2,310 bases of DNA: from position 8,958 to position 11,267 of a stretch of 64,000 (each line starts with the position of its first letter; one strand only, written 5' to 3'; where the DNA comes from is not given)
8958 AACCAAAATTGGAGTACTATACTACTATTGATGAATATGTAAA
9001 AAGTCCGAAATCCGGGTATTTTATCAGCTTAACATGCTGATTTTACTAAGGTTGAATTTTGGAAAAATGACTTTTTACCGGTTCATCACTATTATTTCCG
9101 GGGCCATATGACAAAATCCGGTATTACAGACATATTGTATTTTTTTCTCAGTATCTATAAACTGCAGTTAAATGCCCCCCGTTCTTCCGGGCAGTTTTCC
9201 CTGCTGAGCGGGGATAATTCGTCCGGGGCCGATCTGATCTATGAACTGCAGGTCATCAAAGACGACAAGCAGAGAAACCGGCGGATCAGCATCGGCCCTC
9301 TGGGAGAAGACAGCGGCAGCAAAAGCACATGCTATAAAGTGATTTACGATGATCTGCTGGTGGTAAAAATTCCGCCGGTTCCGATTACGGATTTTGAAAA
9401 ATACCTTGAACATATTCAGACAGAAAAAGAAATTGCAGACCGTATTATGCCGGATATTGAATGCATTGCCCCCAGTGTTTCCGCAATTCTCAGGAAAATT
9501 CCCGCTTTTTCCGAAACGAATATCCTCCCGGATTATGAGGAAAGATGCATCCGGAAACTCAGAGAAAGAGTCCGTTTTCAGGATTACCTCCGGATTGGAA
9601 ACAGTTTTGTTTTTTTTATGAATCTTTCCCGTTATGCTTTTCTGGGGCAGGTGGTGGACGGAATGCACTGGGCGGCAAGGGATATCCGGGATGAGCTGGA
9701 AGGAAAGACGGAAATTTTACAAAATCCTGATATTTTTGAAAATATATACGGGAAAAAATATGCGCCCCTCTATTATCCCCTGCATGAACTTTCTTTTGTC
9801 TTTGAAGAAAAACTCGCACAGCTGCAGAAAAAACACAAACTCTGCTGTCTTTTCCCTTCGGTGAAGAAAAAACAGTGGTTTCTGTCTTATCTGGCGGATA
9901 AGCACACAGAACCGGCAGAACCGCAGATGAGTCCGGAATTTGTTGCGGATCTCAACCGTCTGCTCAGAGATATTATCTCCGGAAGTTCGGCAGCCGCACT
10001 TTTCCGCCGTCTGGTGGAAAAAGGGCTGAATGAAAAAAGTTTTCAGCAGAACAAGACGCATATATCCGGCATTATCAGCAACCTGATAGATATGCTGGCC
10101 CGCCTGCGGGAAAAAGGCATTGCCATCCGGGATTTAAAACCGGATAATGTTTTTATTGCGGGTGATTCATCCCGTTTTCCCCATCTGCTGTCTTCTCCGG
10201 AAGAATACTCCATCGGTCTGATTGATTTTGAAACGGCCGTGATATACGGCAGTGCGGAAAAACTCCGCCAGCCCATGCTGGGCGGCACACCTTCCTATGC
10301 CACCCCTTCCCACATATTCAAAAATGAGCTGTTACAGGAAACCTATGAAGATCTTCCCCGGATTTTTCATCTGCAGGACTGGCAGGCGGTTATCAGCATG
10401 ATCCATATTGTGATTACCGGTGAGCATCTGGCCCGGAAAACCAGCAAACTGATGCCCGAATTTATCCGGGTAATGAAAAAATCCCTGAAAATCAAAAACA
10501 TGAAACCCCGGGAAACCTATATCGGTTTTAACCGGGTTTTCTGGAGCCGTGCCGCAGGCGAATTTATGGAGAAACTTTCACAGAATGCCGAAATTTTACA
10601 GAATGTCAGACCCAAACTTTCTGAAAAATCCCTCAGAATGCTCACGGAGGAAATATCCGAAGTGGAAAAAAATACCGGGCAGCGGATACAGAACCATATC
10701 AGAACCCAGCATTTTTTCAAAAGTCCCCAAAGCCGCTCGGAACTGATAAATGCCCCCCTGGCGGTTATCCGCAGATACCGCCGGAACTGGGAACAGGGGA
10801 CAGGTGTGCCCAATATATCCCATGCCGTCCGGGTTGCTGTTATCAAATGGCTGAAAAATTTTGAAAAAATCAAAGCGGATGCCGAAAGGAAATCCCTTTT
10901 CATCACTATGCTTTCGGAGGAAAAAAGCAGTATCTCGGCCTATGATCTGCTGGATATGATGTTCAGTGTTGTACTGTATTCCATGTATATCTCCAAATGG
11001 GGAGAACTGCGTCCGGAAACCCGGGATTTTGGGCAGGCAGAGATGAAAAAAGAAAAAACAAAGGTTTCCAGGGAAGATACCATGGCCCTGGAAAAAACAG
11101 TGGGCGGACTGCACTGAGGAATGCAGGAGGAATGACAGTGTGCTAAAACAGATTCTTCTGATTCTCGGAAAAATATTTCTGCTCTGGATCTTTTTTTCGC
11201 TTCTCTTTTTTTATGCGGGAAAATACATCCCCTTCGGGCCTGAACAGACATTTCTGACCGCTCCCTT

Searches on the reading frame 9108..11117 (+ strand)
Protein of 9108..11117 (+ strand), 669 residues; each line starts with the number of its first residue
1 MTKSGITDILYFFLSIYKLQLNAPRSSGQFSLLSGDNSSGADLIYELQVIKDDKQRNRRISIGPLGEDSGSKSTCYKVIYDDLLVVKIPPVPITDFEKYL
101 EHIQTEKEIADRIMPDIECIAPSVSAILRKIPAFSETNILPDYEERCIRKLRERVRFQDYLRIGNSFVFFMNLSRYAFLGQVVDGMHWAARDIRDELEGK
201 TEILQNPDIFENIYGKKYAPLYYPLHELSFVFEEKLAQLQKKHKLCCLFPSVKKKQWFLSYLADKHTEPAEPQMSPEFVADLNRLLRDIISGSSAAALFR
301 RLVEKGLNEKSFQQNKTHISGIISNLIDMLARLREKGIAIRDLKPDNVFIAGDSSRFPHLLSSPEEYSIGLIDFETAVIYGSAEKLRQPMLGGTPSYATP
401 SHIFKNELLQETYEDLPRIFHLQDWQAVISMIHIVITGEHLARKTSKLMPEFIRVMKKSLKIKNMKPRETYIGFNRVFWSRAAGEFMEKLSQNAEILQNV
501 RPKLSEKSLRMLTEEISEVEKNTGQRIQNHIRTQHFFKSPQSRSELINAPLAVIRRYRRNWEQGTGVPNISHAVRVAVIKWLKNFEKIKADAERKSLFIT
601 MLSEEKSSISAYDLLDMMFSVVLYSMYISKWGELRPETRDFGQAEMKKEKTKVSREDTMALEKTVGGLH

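Call 39: search_protein_families(library=pfam, proteins=[window:9108-11117:+])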
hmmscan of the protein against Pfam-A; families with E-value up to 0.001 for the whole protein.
window:9108-11117:+ (669 aa): 1 family
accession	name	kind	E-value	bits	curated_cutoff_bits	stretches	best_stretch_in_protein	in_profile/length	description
PF00069.31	Pkinase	-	1.7e-06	28.1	31.7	1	308-491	91-244/263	Protein kinase domain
